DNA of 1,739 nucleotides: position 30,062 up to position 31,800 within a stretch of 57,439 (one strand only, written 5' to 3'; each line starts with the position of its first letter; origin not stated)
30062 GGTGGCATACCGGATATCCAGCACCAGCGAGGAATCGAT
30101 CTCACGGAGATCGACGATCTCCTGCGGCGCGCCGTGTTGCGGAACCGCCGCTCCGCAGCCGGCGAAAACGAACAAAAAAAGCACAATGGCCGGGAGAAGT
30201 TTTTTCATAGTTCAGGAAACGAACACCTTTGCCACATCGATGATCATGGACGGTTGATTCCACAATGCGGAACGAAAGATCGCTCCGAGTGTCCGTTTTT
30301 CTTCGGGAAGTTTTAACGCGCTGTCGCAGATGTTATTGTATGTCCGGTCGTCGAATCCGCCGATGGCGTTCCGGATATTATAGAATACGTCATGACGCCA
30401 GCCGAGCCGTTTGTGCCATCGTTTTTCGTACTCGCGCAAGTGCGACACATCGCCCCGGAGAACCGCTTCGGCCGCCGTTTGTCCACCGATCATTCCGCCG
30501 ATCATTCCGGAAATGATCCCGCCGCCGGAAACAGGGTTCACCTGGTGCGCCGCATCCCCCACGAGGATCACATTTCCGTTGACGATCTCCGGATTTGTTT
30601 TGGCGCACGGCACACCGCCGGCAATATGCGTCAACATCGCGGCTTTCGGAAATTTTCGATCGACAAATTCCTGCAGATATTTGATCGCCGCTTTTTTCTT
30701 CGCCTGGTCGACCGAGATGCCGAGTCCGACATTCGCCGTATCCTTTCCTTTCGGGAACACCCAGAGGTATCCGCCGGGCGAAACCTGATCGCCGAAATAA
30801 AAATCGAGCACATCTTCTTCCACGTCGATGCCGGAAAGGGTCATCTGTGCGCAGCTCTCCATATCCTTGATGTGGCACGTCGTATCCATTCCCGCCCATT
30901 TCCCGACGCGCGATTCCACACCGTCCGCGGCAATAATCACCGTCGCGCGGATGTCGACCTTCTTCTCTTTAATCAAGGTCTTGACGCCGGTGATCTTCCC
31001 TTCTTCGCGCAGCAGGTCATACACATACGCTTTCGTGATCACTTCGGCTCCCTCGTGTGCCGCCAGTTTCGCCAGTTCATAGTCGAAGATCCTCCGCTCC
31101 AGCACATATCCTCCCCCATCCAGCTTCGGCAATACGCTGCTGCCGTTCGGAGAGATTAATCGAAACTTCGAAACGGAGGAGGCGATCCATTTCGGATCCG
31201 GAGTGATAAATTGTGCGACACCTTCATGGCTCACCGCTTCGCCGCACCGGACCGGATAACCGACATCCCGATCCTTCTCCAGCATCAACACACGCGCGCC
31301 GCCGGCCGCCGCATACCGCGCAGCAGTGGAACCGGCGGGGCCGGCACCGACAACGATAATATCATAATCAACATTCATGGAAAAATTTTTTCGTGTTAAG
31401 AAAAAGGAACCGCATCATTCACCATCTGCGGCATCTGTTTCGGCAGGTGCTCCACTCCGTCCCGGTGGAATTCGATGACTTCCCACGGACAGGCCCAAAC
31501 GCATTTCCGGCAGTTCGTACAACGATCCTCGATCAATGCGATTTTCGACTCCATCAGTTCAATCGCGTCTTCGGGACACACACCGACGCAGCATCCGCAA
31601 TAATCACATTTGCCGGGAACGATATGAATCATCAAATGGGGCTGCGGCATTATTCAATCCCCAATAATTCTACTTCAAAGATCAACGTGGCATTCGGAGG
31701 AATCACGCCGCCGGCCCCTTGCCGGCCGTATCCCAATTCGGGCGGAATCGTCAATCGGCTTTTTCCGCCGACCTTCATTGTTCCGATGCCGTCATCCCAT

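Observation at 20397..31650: Candidate archaeal-type ether-lipid gene set inside one bacterial envelope operon (DGGGPS + GGR + ferredoxin + CdsA)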

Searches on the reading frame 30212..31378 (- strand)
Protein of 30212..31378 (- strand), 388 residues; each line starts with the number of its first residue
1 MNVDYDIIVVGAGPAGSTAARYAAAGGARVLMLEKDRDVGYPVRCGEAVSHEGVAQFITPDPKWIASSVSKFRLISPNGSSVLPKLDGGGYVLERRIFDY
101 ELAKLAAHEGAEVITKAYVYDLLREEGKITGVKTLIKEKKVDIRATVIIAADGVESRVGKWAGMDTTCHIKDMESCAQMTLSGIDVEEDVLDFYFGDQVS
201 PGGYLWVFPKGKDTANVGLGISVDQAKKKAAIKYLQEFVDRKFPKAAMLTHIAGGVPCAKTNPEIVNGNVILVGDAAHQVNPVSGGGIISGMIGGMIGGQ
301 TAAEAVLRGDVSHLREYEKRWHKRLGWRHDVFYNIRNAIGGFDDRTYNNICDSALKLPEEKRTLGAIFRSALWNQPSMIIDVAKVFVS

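Call 4: search_protein_families(library=pfam, proteins=[window:30212-31378:-], max_evalue=0.01)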
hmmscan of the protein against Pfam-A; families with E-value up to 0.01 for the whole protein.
window:30212-31378:- (388 aa): 11 families
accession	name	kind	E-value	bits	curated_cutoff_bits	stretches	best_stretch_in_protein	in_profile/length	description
PF22578.2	GGR_cat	-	5.6e-28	97.1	27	1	172-256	1-88/88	Geranylgeranyl reductase catalytic domain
PF01494.25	FAD_binding_3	-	3.2e-15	56.6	22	2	102-318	106-335/349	FAD binding domain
PF12831.13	FAD_oxidored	-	3.5e-13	50.1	27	1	6-174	1-165/416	FAD dependent oxidoreductase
PF01266.30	DAO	-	3.7e-12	46.9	27.9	2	6-40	1-35/353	FAD dependent oxidoreductase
PF07992.20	Pyr_redox_2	-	2.6e-09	37.3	26.1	1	5-180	1-137/291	Pyridine nucleotide-disulphide oxidoreductase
PF00890.30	FAD_binding_2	-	3.6e-08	33.4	20.4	1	6-38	1-33/414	FAD binding domain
PF04820.20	Trp_halogenase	-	3.1e-07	30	21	1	90-288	152-340/458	Tryptophan halogenase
PF13450.12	NAD_binding_8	-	1.5e-06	28.8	21.9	1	9-43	1-35/68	NAD(P)-binding Rossmann-like domain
PF03486.20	HI0933_like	-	1.5e-05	25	50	1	6-41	2-37/244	HI0933-like protein Rossmann domain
PF01134.28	GIDA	-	3.6e-05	23.4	22.1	1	6-50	1-45/391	Glucose inhibited division protein A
PF01946.23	Thi4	-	7e-05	22.6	26.2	1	4-40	17-54/235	Thi4 family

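Call 6: search_protein_families(library=ncbifam, proteins=[window:30212-31378:-], max_evalue=0.001)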
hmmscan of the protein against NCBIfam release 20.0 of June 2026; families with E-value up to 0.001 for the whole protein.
window:30212-31378:- (388 aa): 92 families (the best 25 are shown)
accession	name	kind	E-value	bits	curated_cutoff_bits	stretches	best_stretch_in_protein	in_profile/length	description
NF041160.1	DGGPL_Thplmales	equivalog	6.4e-76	255.8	780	1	3-353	2-363/396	digeranylgeranylglycerophospholipid reductase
TIGR02032.1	GG-red-SF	subfamily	5.2e-71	239.8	158.8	1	5-301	1-296/297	geranylgeranyl reductase family protein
NF041080.1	DGGGPL_reductase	equivalog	6.4e-51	173.6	580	1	5-328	2-339/447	digeranylgeranylglycerophospholipid reductase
TIGR02023.1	BchP-ChlP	subfamily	9.8e-45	153.2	343.3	1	5-326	1-322/388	geranylgeranyl diphosphate reductase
TIGR02028.1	ChlP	equivalog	3e-25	88.8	505.3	1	7-327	3-333/398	geranylgeranyl reductase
NF041385.1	Dggglyphlred_Halo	equivalog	8.6e-25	87.1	700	1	1-327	1-342/405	digeranylgeranylglycerophospholipid reductase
NF045655.1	MkRedMenJ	equivalog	5.8e-18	65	700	1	1-313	1-322/406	menaquinone reductase MenJ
NF049967.1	QhpG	equivalog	1.6e-17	63.6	240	1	7-296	1-280/423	flavin-dependent monooxygenase QhpG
NF005951.1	PRK08020.1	equivalog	5e-16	58.5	590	1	89-291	102-301/388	3-demethoxyubiquinol 3-hydroxylase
NF005612.0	PRK07364.1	equivalog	8.9e-13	47.5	487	1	90-324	115-353/415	FAD-dependent hydroxylase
TIGR01988.1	Ubi-OHases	subfamily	1.3e-12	47.3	224.65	1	264-320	274-334/387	ubiquinone biosynthesis hydroxylase, UbiH/UbiF/VisC/COQ6 family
NF004829.0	PRK06183.1-3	subfamily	1.9e-12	46.7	390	1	3-39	7-43/520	bifunctional 3-(3-hydroxy-phenyl)propionate/3-hydroxycinnamic acid hydroxylase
NF004835.0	PRK06185.1-4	equivalog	2e-12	46.6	601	1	99-166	116-183/411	FAD-dependent oxidoreductase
NF038171.1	maturase_LodB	equivalog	6e-12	45.3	400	1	86-167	90-172/361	lysine-epsilon-oxidase maturase LodB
NF004834.1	PRK06185.1-3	subfamily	7.5e-12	44.7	500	1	111-167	125-181/420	FAD-dependent oxidoreductase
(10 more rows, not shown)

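Call 8: search_solved_structures(query=window:30212-31378:-, max_evalue=0.001)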
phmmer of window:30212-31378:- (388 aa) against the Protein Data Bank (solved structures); distinct sequences matched with E-value up to 0.001: 43.
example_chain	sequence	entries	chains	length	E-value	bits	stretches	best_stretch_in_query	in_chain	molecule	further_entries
3oz2_A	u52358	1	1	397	3.9e-68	233.5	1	4-355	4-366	Digeranylgeranylglycerophospholipid reductase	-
4opl_A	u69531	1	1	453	5.8e-29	104.6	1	3-312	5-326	Conserved Archaeal protein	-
4opt_A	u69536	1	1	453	5.8e-29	104.6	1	3-312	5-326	Conserved Archaeal protein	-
3atq_A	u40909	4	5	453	3.9e-28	101.8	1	3-312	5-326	Conserved Archaeal protein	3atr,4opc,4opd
4opg_A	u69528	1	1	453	3.9e-28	101.8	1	3-312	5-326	Conserved Archaeal protein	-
4opi_A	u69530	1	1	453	2.7e-27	99.1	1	3-312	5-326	Conserved Archaeal protein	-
4opu_A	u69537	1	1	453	4.2e-27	98.4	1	3-312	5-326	Conserved Archaeal protein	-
7koe_C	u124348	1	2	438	3.1e-12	49.5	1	1-313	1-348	Electron transfer flavoprotein-quinone oxidoreductase FixC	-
8zop_A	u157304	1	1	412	8.7e-12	48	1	4-42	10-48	Halogenase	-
3e1t_A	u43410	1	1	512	3e-09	39.7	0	5-37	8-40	Halogenase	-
5dbj_E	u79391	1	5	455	1.6e-07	33.9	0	3-36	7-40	FADH2-dependent halogenase PltA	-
3nix_A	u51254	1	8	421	3.7e-07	32.8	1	5-377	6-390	Flavoprotein/dehydrogenase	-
6j0z_C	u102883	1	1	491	5e-06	29.1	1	4-296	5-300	Putative angucycline-like polyketide oxygenase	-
5buk_A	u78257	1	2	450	8.7e-06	28.3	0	3-37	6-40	FADH2-dependent halogenase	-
7vwp_D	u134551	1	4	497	1.4e-05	27.6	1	3-304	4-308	FlsO1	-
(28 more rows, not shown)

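Call 43: find_related_loci(query=window:30212-31378:-, collection=genome_contigs, flank=6000)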
Query window:30212-31378:- (388 aa) in genome_contigs; peptide patterns used: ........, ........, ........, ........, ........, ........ (x = any residue, [..] = any of these).
580 stretches matched a pattern; 395 encode a relative of the query (tblastn E <= 1e-3); the best 80 are kept; 80 distinct loci.
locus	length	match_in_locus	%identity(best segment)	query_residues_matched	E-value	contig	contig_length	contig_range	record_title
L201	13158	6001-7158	89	2-387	0e+0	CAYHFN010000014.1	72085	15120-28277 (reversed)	MAG TPA_asm: uncultured Chitinophagaceae bacterium isolate ERP119702_co1_35 genome assembly, contig: NODE_279_length_720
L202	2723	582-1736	89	4-388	0e+0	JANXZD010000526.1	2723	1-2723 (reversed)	MAG: Bacteroidetes bacterium isolate GL140_4_metabat_238_sub GL140_4_k141_1143314, whole genome shotgun sequence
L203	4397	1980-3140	88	2-388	0e+0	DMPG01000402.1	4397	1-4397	MAG TPA_asm: Bacteroidetes bacterium isolate UBA8401 contig_5023, whole genome shotgun sequence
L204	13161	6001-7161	88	2-388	0e+0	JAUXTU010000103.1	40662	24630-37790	MAG: Bacteroidota bacterium isolate C13_metabat.bin.24 C13_k141_394491, whole genome shotgun sequence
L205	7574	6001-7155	89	4-388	0e+0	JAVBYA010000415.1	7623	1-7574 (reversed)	MAG: Bacteroidota bacterium isolate GS21 4369, whole genome shotgun sequence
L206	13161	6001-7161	88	2-388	0e+0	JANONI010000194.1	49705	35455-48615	MAG: Bacteroidota bacterium isolate VAR_43_metabat_429 VAR_43_k141_3758553, whole genome shotgun sequence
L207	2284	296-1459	87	1-388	0e+0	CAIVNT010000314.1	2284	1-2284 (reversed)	MAG: uncultured Ignavibacteriae bacterium isolate LJ_bin-0454 genome assembly, contig: bin-0454:314/695, whole genome sh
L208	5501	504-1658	88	4-388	0e+0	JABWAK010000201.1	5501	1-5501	MAG: Bacteroidetes bacterium isolate MAG_2 scaffold_18662, whole genome shotgun sequence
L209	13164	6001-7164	87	1-388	0e+0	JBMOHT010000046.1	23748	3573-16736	MAG: Bacteroidota bacterium isolate Deming_bin.369 contig5121, whole genome shotgun sequence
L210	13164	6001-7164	84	1-388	0e+0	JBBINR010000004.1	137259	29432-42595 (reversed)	MAG: Ignavibacteriales bacterium isolate PGS172224_bin_260 NODE_81_length_137259_cov_1.24764, whole genome shotgun seque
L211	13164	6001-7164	82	1-388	0e+0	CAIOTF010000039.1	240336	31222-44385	MAG: uncultured Ignavibacteriae bacterium isolate KTt_bin-1621 genome assembly, contig: bin-1621:39/54, whole genome sho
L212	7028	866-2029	85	1-388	0e+0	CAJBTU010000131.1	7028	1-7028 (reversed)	MAG: uncultured Ignavibacteriae bacterium isolate Loc090721-7m_bin-539 genome assembly, contig: bin-539:131/426, whole g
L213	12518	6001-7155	86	4-388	0e+0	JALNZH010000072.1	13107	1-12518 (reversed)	MAG: Bacteroidetes bacterium isolate SO_2017_GW3 bin 7 scaffold_2390_c1_OW296A_2017, whole genome shotgun sequence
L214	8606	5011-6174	82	1-388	0e+0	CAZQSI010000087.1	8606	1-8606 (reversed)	MAG TPA_asm: uncultured Chitinophagaceae bacterium isolate SRP237561_co1_86 genome assembly, contig: NODE_16444_length_8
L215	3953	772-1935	84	1-388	0e+0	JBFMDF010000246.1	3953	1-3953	MAG: Bacteroidota bacterium isolate MAG212 MAG212_246, whole genome shotgun sequence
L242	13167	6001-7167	79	1-388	0e+0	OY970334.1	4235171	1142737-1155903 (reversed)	MAG: uncultured Bacteroidetes bacterium isolate MFD05512.bin.c.1 genome assembly, chromosome: 1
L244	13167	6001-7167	75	1-388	0e+0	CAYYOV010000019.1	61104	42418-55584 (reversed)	MAG TPA_asm: uncultured Ignavibacteriaceae bacterium isolate SRP287453_co1_258 genome assembly, contig: NODE_716_length_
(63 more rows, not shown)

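Call 53: search_protein_families(library=ncbifam, proteins=[L244:7362-8171:+], max_evalue=1e-10)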
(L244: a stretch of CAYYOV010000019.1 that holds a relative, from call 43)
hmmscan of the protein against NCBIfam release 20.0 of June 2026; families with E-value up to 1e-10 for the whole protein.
L244:7362-8171:+ (270 aa): 13 families
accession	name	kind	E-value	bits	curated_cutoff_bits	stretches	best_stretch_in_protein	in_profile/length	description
NF009523.0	PRK12884.1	equivalog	6e-61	206.1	269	1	2-268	8-274/279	prenyltransferase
NF009521.0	PRK12882.1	equivalog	1.4e-59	201.7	296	1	1-267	8-273/280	geranylgeranylglycerol-phosphate geranylgeranyltransferase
NF009522.0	PRK12883.1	equivalog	2.1e-48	165.2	353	1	1-267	6-270/279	geranylgeranylglycerol-phosphate geranylgeranyltransferase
NF009513.0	PRK12872.1-3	equivalog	7e-45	153.8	288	1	1-267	15-290/293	prenyltransferase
NF009512.0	PRK12872.1-1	equivalog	7.6e-30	104.5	278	1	1-268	3-296/303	geranylgeranylglycerol-phosphate geranylgeranyltransferase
NF005742.0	PRK07566.1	equivalog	4.3e-20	72.1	313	1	14-267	47-310/315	chlorophyll synthase ChlG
TIGR01476.1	chlor_syn_BchG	subfamily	6.9e-17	61.8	212.3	1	9-236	14-250/283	(bacterio)chlorophyll synthase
NF035940.1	prenyl_rel_EboC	equivalog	3.7e-14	52.8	250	1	1-152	2-159/292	UbiA-like protein EboC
NF009525.0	PRK12887.1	equivalog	1e-13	51.4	226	1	21-228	43-259/310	homogentisate phytyltransferase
NF009058.0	PRK12392.1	subfamily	6.8e-13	48.4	494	1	44-243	64-275/333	bacteriochlorophyll c synthase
TIGR01473.1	cyoE_ctaB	equivalog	2.1e-12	47.4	210.3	1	2-263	4-275/281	heme o synthase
TIGR01475.1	ubiA_other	subfamily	4.5e-12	46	180.8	1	9-234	17-243/282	UbiA-like polyprenyltransferase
TIGR01474.1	ubiA_proteo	equivalog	6.9e-11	42.2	275.45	1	8-261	14-272/282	4-hydroxybenzoate octaprenyltransferase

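Call 56: search_solved_structures(query=window:30212-31378:-, max_evalue=1e-20, show_alignments=2)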
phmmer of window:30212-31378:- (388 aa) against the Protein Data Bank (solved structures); distinct sequences matched with E-value up to 1e-20: 7.
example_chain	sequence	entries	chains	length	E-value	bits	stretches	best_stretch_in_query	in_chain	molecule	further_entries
3oz2_A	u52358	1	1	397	3.9e-68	233.5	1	4-355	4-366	Digeranylgeranylglycerophospholipid reductase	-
4opl_A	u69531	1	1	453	5.8e-29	104.6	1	3-312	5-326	Conserved Archaeal protein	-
4opt_A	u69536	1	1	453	5.8e-29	104.6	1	3-312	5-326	Conserved Archaeal protein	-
3atq_A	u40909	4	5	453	3.9e-28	101.8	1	3-312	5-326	Conserved Archaeal protein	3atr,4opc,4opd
4opg_A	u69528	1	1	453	3.9e-28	101.8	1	3-312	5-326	Conserved Archaeal protein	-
4opi_A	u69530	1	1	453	2.7e-27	99.1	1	3-312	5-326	Conserved Archaeal protein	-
4opu_A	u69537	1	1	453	4.2e-27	98.4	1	3-312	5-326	Conserved Archaeal protein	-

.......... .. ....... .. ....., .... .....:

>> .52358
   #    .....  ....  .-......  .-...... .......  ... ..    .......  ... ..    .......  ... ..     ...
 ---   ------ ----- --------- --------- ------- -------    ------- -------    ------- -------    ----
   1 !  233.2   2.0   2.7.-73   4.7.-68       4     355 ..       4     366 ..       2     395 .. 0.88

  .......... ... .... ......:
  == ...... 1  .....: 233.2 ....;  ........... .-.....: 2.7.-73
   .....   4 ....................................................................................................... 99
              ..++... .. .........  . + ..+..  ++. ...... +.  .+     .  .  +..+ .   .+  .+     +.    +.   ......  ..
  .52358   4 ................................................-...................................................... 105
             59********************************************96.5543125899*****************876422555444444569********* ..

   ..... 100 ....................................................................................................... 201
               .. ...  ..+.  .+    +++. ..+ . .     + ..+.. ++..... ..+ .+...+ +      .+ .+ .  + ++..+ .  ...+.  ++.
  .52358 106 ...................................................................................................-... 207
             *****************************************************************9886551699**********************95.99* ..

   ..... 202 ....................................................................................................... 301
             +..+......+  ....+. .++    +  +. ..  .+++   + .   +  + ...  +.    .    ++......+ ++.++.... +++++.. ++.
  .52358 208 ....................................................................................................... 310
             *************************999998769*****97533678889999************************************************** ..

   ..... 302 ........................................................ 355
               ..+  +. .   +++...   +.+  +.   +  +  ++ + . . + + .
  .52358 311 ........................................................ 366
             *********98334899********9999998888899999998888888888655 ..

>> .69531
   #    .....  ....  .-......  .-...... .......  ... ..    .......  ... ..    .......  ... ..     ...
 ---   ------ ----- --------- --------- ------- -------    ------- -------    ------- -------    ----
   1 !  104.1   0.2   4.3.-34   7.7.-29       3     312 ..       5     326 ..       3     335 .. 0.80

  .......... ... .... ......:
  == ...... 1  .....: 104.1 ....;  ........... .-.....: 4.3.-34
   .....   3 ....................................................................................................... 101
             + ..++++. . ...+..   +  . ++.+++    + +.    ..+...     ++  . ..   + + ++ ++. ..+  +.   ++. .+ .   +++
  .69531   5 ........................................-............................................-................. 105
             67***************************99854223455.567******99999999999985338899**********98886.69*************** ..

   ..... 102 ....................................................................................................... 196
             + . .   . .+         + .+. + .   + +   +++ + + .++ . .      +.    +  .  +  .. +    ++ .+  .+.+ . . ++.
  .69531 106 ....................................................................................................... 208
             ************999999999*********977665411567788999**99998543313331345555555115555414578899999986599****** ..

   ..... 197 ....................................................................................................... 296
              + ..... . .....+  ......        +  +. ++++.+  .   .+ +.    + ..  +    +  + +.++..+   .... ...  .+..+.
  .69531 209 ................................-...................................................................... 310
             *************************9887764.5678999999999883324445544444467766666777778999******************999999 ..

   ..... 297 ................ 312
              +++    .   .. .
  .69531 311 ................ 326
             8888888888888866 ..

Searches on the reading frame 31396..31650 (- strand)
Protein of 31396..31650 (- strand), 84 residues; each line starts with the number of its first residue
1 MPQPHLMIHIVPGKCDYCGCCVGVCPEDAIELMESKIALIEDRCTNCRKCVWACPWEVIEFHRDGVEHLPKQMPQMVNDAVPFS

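Call 4: search_protein_families(library=pfam, proteins=[window:31396-31650:-], max_evalue=0.01)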
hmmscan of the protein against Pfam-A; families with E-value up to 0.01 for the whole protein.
window:31396-31650:- (84 aa): 11 families
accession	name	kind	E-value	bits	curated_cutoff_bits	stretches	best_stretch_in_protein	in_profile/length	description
PF00037.32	Fer4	-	2.1e-12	46.7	21.1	2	39-60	3-24/24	4Fe-4S binding domain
PF12838.12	Fer4_7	-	9e-11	42.5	27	2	14-57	1-51/52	4Fe-4S dicluster domain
PF13237.11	Fer4_10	-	1.3e-09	38.3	25.5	2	8-55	2-53/53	4Fe-4S dicluster domain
PF12837.12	Fer4_6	-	3.7e-08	33.4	25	1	41-55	6-20/24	4Fe-4S binding domain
PF12797.12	Fer4_2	-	4.1e-08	33.1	24.5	1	37-56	3-22/22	4Fe-4S binding domain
PF13484.11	Fer4_16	-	6.8e-07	30.4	30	1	43-62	1-20/66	4Fe-4S double cluster binding domain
PF14697.11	Fer4_21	-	8.4e-07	29.5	35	1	11-60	4-58/59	4Fe-4S dicluster domain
PF13187.11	Fer4_9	-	3.1e-06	27.5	27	1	14-57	1-50/52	4Fe-4S dicluster domain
PF25160.1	LdpA_Fe-S-bd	-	2.6e-05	24.4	27.6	1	20-61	8-45/49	LdpA Fe-S cluster-binding domain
PF12798.12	Fer4_3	-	4.5e-05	24.4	27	1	44-57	1-14/15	4Fe-4S binding domain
PF12800.12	Fer4_4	-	0.00039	21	24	1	42-55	2-15/17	4Fe-4S binding domain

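Call 6: search_protein_families(library=ncbifam, proteins=[window:31396-31650:-], max_evalue=0.001)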
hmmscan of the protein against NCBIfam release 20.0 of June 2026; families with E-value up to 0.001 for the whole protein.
window:31396-31650:- (84 aa): 65 families (the best 25 are shown)
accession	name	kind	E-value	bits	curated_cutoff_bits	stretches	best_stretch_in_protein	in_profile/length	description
NF041715.1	arsenate_red_ArrB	equivalog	1.2e-09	38.1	450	1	4-65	46-110/233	arsenate respiratory reductase iron-sulfur subunit ArrB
NF038196.1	ferrodoxin_EFR1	subfamily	2.6e-09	37.5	75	1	13-63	184-233/242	EFR1 family ferrodoxin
NF010368.0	PRK13795.1-3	equivalog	1.3e-08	33.5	588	1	14-62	588-633/635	hypothetical protein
NF043069.1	T4HPD_activ_SAM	equivalog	1.8e-08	34.1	425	1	9-61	47-99/299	trans-4-hydroxy-L-proline dehydratase activase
TIGR04041.1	activase_YjjW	hypoth_equivalog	2.1e-08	33.9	250.2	1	14-57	42-85/276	YjjW family glycine radical enzyme activase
NF040770.1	hetero_SS_HdrA2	exception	3.4e-08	32.1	1100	1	8-72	572-636/777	CoB-CoM heterodisulfide reductase HdrA2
NF005503.0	PRK07118.1-2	equivalog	4.2e-08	32.8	252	2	18-62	143-187/292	RnfABCDGE type electron transport complex subunit B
NF045874.1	Vhu_polyferre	exception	5.3e-08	32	600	1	11-60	126-175/381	F420-non-reducing hydrogenase associated-polyferredoxin VhuB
TIGR01944.1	rnfB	subfamily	6e-08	32.4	68.7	1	4-64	104-165/190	RnfABCDGE type electron transport complex subunit B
TIGR02700.1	flavo_MJ0208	hypoth_equivalog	6e-08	32.2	251.35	1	10-60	145-195/234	dihydromethanopterin reductase (acceptor)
NF005504.0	PRK07118.1-3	equivalog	1.2e-07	31.4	437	1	15-64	142-193/293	Fe-S cluster domain-containing protein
NF010369.0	PRK13795.1-4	equivalog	1.2e-07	30.4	1086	1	14-64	577-629/633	hypothetical protein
NF005506.0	PRK07118.1-5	equivalog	2.8e-07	30.2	388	1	14-58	217-261/279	Fe-S cluster domain-containing protein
NF040864.1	HgcB_ferredoxin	equivalog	3e-07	30.2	99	1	10-62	11-64/93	mercury methylation ferredoxin HgcB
NF005505.0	PRK07118.1-4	equivalog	3.3e-07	30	378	1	15-64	143-193/265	Fe-S cluster domain-containing protein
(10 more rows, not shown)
